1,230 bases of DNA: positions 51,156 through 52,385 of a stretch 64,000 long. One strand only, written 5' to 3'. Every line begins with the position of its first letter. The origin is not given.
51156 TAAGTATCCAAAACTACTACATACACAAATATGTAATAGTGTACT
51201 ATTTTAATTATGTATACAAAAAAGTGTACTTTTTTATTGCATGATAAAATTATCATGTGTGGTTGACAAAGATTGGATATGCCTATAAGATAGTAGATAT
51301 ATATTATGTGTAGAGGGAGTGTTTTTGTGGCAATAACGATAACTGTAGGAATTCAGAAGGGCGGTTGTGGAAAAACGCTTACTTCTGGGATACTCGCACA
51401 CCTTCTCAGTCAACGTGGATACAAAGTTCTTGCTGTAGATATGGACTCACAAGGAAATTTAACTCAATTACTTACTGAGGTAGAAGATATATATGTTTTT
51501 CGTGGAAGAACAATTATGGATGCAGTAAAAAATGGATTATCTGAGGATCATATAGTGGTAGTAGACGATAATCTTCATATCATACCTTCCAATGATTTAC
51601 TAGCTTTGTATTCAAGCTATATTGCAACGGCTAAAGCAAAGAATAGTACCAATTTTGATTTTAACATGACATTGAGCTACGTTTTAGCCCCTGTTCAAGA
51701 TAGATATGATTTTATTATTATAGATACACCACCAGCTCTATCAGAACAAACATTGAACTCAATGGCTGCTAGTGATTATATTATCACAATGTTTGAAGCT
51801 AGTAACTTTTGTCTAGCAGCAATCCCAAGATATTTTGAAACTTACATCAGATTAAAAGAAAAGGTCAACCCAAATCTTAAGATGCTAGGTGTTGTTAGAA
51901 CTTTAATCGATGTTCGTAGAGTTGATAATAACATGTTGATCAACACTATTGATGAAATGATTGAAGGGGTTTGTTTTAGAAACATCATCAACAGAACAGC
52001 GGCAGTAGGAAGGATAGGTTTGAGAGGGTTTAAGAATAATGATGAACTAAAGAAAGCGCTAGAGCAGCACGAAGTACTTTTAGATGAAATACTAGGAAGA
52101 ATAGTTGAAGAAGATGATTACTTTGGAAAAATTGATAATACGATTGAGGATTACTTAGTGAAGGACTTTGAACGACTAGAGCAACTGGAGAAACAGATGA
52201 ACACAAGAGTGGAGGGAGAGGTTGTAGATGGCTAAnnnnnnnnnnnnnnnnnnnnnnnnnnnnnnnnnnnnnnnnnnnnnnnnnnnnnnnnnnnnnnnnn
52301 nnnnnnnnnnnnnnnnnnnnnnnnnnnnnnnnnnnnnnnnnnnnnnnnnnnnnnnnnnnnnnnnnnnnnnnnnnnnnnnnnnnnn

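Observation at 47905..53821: Plasmid-type maintenance block inside a tailed-phage genome: probable phage-plasmid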

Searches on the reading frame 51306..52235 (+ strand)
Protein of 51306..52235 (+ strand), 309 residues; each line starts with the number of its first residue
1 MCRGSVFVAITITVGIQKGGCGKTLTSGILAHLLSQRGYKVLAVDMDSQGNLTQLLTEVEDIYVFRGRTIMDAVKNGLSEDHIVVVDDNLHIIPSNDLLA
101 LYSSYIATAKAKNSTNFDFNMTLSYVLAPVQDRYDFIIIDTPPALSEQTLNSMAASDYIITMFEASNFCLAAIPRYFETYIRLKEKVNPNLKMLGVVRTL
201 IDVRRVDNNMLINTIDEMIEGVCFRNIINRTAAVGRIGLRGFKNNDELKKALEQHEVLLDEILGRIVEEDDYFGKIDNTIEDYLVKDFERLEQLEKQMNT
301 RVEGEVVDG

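Call 5: search_protein_families(library=pfam, proteins=[window:51306-52235:+], max_evalue=0.1)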
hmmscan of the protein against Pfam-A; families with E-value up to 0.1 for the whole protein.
window:51306-52235:+ (309 aa): 10 families
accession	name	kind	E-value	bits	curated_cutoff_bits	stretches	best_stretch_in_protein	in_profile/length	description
PF13614.12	AAA_31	-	1.2e-34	120.3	27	1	11-193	3-177/177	AAA domain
PF01656.29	CbiA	-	1.9e-18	67.1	25.4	1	12-240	1-121/125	CobQ/CobB/MinD/ParA nucleotide binding domain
PF09140.17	MipZ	-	5.5e-08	32.9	20.7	1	12-166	3-132/262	ATPase MipZ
PF10609.15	ParA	-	2.4e-07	30.9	27.1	1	11-154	5-132/246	NUBPL iron-transfer P-loop NTPase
PF06564.18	CBP_BcsQ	-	1e-05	25.6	21.3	1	18-169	10-151/234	Cellulose biosynthesis protein BcsQ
PF00142.24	Fer4_NifH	-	0.00078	19.4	25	1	18-59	8-49/271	4Fe-4S iron sulfur cluster binding proteins, NifH/frxC family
PF00448.28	SRP54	-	0.0013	18.8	22.7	1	11-61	4-54/196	SRP54-type protein, GTPase domain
PF02374.21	ArsA_ATPase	-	0.0013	18.5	24.3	1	18-58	9-49/305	Anion-transporting ATPase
PF08433.16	KTI12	-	0.0086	16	22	1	21-91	12-81/271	Chromatin associated protein KTI12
PF07728.20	AAA_5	-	0.059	13.8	22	0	20-88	9-74/139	AAA domain (dynein-related subfamily)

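Call 6: search_protein_families(library=phrogs, proteins=[window:51306-52235:+], max_evalue=0.01)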
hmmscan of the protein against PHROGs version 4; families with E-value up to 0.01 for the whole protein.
window:51306-52235:+ (309 aa): 3 families
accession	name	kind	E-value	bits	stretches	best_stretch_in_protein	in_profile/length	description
phrog_164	-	DNA, RNA and nucleotide metabolism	3.4e-52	179.1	1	8-270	223-477/500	ParA-like partition protein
phrog_19408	-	unknown function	0.0038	16.6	1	21-147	538-649/721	-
phrog_22010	-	unknown function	0.006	16.9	1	29-107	101-170/399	-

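Call 10: search_dna_similar(query=window:51306-52235:+, collection=phages, mode=protein, max_rows=25)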
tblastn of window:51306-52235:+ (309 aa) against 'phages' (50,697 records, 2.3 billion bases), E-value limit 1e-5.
Records with a match: 136; places in all: 137; records where one place covers at least 80% of the query: 39.
Best place of each record, by identity: <60% 136.
By first word of the organism name: Bacteriophage 41; Enterococcus 17; Listeria 12; Bacillus 10; Vibrio 10; Acinetobacter 6; Salmonella 6; Aeromonas 5; Natrialba 4; Escherichia 3; and 14 more.
By host as written in the record: - 62; Listeria monocytogenes 12; Enterococcus faecalis 3; Aeromonas sp. 3; Brevibacillus laterosporus 2; Lactobacillus brevis ATCC 367 2; Enterococcus faecalis 62 2; Bacillus subtilis 2; and 42 more.
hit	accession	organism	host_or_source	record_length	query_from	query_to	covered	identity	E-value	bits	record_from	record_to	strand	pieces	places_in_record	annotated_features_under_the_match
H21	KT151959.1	Brevibacillus phage Sundance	Brevibacillus laterosporus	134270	8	285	90%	52.9%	5e-92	304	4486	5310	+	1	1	putative cobyrinic acid ac-diamide synthase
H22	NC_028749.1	Brevibacillus phage Sundance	Brevibacillus laterosporus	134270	8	285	90%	52.9%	5e-92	304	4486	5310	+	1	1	ParA-like partition protein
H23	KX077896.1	Streptococcus phage phiJH1301-2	Streptococcus suis JH1301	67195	9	268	84%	31.2%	1e-23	107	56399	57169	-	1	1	hypothetical protein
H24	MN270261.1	Streptococcus phage phi-SsuFJNP8_rum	Streptococcus suis FJNP8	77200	9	268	84%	31.2%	1e-23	107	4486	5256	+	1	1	hypothetical protein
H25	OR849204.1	Listeria phage LM 4-14-1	Listeria monocytogenes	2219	4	265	85%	30.0%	1e-21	100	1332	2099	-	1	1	record has no annotation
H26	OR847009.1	Listeria phage LM 4-11-1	Listeria monocytogenes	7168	4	265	85%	30.0%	1e-21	100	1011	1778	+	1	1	record has no annotation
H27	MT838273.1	Bacteriophage sp.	human fecal samples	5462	12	265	82%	30.7%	6e-24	107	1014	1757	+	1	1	record has no annotation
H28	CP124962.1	Enterococcus phage 1_EfsC1_EF62phi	Enterococcus faecalis EfsC1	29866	3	268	86%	28.5%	8e-21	99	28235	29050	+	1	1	record has no annotation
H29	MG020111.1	Lactobacillus phage Lb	Lactobacillus brevis ATCC 367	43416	8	266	84%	29.2%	2e-20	97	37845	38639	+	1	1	replication-associated protein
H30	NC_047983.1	Lactobacillus phage Lb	Lactobacillus brevis ATCC 367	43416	8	266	84%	29.2%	2e-20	97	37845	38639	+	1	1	ParA-like partition protein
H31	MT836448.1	Bacteriophage sp.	human fecal samples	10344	12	272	84%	28.9%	2e-20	97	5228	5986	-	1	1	record has no annotation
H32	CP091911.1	Enterococcus phage DPAraya-2022a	Enterococcus faecalis 94-1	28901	11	268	83%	29.0%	5e-17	87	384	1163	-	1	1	record has no annotation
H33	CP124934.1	Enterococcus phage 1_EF62phi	Enterococcus faecalis EfsPF24-2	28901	11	268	83%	29.0%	5e-17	87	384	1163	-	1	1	record has no annotation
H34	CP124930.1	Enterococcus phage 1_EfsC1_EF62phi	Enterococcus faecalis EfsPF27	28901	11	268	83%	29.0%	5e-17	87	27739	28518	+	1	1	record has no annotation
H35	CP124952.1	Enterococcus phage 1_EF62phi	Enterococcus faecalis EfsC29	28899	11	268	83%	29.0%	5e-17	87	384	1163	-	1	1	record has no annotation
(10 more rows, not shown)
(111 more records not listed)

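Call 35: search_solved_structures(query=window:51327-52235:+, max_evalue=1e-10)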
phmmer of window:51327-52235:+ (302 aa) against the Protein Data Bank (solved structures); distinct sequences matched with E-value up to 1e-10: 12.
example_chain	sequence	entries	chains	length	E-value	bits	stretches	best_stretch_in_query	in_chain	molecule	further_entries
2oze_A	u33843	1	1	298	5.8e-26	94.9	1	2-262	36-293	Orf delta'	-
8ray_B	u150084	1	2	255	4e-18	69.2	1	5-223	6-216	ParA family protein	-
4pfs_A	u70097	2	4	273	4.2e-17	65.8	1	4-209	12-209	Cobyrinic Acid a,c-diamide synthase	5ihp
1wcv_1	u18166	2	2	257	4.6e-17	65.7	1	5-199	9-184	SEGREGATION PROTEIN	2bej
5if9_A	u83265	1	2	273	4.9e-17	65.6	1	5-209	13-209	Cobyrinic Acid a,c-diamide synthase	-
6iub_A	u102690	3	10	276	2.2e-16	63.5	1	4-193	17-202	SpoOJ regulator (Soj)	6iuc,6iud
2bek_A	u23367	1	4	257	6e-16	62.1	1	5-199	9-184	SEGREGATION PROTEIN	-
8jmj_A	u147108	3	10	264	2.5e-15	60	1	4-193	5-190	SpoOJ regulator (Soj)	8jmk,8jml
3k9g_A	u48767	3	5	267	7.1e-15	58.5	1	5-224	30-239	PF-32 protein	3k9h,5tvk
6non_A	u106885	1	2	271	1.1e-12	51.4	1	4-179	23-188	Cobyrinic acid ac-diamide synthase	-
6noo_A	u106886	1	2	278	1.1e-12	51.3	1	4-179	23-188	Maintenance of carboxysome positioning A protein, MCDA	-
6nop_B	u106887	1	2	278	1.5e-11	47.7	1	4-179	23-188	Cobyrinic acid ac-diamide synthase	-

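Call 41: find_related_loci(query=window:51327-52235:+, collection=viral_contigs, flank=10000)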
Query window:51327-52235:+ (302 aa) in viral_contigs; peptide patterns used: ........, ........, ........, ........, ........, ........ (x = any residue, [..] = any of these).
17 stretches matched a pattern; 5 encode a relative of the query (tblastn E <= 1e-3); 5 distinct loci.
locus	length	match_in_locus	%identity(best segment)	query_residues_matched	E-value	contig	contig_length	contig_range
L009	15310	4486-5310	53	1-278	4e-97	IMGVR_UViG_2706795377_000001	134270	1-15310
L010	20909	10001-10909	43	1-297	8e-80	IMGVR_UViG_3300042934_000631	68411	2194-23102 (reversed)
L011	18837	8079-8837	46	1-259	1e-73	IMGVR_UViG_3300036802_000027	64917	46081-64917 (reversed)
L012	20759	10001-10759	46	1-259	2e-73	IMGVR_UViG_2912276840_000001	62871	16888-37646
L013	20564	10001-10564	33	6-197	1e-21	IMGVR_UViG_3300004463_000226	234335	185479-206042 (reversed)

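Call 55: search_protein_families(library=ncbifam, proteins=[window:51327-52235:+], max_evalue=0.1)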
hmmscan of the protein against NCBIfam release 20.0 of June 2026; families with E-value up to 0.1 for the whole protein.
window:51327-52235:+ (302 aa): 23 families
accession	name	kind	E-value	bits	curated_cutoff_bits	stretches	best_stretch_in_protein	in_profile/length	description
NF041283.1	PrgP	equivalog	7.6e-28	97.7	400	1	3-244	3-245/297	ParA superfamily DNA segregation protein PrgP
TIGR03453.1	partition_RepA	equivalog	2.6e-23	82.5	348.45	1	5-155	107-263/387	plasmid partitioning protein RepA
NF041546.1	ParA_partition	equivalog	2e-17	63.4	180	2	4-49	1-46/203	ParA family partition ATPase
NF010443.0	PRK13869.1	subfamily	1e-16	60.7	446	1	5-155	124-281/405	plasmid-partitioning protein RepA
NF010259.0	PRK13705.1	equivalog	2.5e-11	43.1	725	1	4-229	108-340/388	plasmid-partitioning protein SopA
TIGR01969.1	minD_arch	subfamily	9.3e-11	41.4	201.75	1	4-213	2-187/251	cell division ATPase MinD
TIGR01968.1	minD_bact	equivalog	8.2e-10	38.5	212.9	1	3-153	4-138/261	septum site-determining protein MinD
TIGR03371.1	cellulose_yhjQ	equivalog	1.2e-08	34.8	157.85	1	5-185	5-170/246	cellulose biosynthesis protein BcsQ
TIGR01007.1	eps_fam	subfamily_domain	3e-06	26.9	108.05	1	5-136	20-137/204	polysaccharide biosynthesis tyrosine autokinase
NF047398.1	AAA_KGGVGR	domain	3.5e-06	27.5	90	1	10-134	10-149/190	KGGVGR-motif variant AAA ATPase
NF008079.0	PRK10818.1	equivalog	0.00019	20.9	508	1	1-89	1-89/270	septum site-determining protein MinD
NF041136.1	MrpORP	equivalog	0.00042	19.7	450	1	6-51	9-54/365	iron-sulfur cluster carrier protein MrpORP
NF007350.0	PRK09841.1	equivalog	0.00045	18.5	1248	1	12-140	541-654/726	tyrosine-protein kinase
TIGR04291.1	arsen_driv_ArsA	equivalog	0.0014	17.4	650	1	11-65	11-70/565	arsenical pump-driving ATPase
TIGR00345.1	GET3_arsA_TRC40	subfamily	0.0016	18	135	0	11-50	5-44/299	TRC40/GET3/ArsA family transport-energizing ATPase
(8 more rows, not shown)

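Call 114: search_dna_similar(query=window:51327-52235:+, collection=plasmids, mode=protein, max_rows=20, max_evalue=1e-20)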
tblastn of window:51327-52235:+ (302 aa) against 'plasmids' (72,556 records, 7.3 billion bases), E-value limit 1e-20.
Records with a match: 1134; places in all: 1173; records where one place covers at least 80% of the query: 1106.
Best place of each record, by identity: <60% 1134.
By first word of the organism name: Enterococcus 396; Bacillus 212; Lactiplantibacillus 176; Leuconostoc 58; Staphylococcus 36; Lactobacillus 28; Levilactobacillus 25; Lactococcus 19; Geobacillus 13; Azospirillum 11; and 58 more.
By predicted mobility (MOB-suite, as given by PLSDB): mobilizable 492; non-mobilizable 405; conjugative 237.
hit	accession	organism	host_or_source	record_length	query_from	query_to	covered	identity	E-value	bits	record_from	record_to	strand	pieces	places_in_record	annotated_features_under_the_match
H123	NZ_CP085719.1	Peribacillus asahii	single cell,soil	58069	2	259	85%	46.9%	1e-51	229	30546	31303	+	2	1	hypothetical protein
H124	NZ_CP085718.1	Peribacillus asahii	single cell,soil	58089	2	259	85%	46.7%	2e-64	226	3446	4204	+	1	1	ParA family protein | hypothetical protein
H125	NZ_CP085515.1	Peribacillus frigoritolerans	single cell,soil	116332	2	259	85%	46.5%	7e-66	230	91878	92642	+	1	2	AAA family ATPase | hypothetical protein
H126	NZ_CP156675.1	Pseudalkalibacillus hwajinpoensis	mixed culture,soil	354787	1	259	86%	46.3%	5e-75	256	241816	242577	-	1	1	ParA family protein | hypothetical protein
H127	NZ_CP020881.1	Sutcliffiella horikoshii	culture,Sediment top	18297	1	259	86%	46.0%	1e-71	247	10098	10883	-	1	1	ParA family protein | hypothetical protein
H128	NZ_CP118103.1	Paenibacillus urinalis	Homo sapiens,blood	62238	1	259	86%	45.8%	6e-67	233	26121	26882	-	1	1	ParA family protein | hypothetical protein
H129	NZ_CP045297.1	Paenibacillus brasilensis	cell culture,soil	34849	1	259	86%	45.8%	7e-66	230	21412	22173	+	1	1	ParA family protein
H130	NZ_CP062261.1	Paenibacillus sp. JNUCC32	Whole organism,Baengnokdam Summit ...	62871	1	259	86%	45.6%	1e-68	238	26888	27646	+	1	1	ParA family protein | hypothetical protein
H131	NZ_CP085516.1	Peribacillus frigoritolerans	single cell,soil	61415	2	252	83%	47.0%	1e-64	226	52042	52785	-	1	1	AAA family ATPase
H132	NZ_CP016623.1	Parageobacillus thermoglucosidasius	generic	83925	1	259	86%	45.2%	1e-67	235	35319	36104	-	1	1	ParA family protein | hypothetical protein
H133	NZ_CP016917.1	Parageobacillus thermoglucosidasius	generic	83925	1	259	86%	45.2%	1e-67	235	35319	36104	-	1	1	ParA family protein | hypothetical protein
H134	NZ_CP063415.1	Parageobacillus thermoglucosidasius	soil,soil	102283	1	259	86%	45.2%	1e-67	235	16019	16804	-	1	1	ParA family protein | hypothetical protein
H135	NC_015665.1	Parageobacillus thermoglucosidasius C56-YS93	-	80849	1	259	86%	45.2%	1e-67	235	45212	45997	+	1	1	ParA family protein | hypothetical protein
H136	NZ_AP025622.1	Parageobacillus thermoglucosidasius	-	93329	1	259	86%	45.2%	1e-67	235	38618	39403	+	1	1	ParA family protein | hypothetical protein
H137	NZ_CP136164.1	Brevibacillus laterosporus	single cell,soil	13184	2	259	85%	45.3%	6e-70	241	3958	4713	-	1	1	ParA family protein | hypothetical protein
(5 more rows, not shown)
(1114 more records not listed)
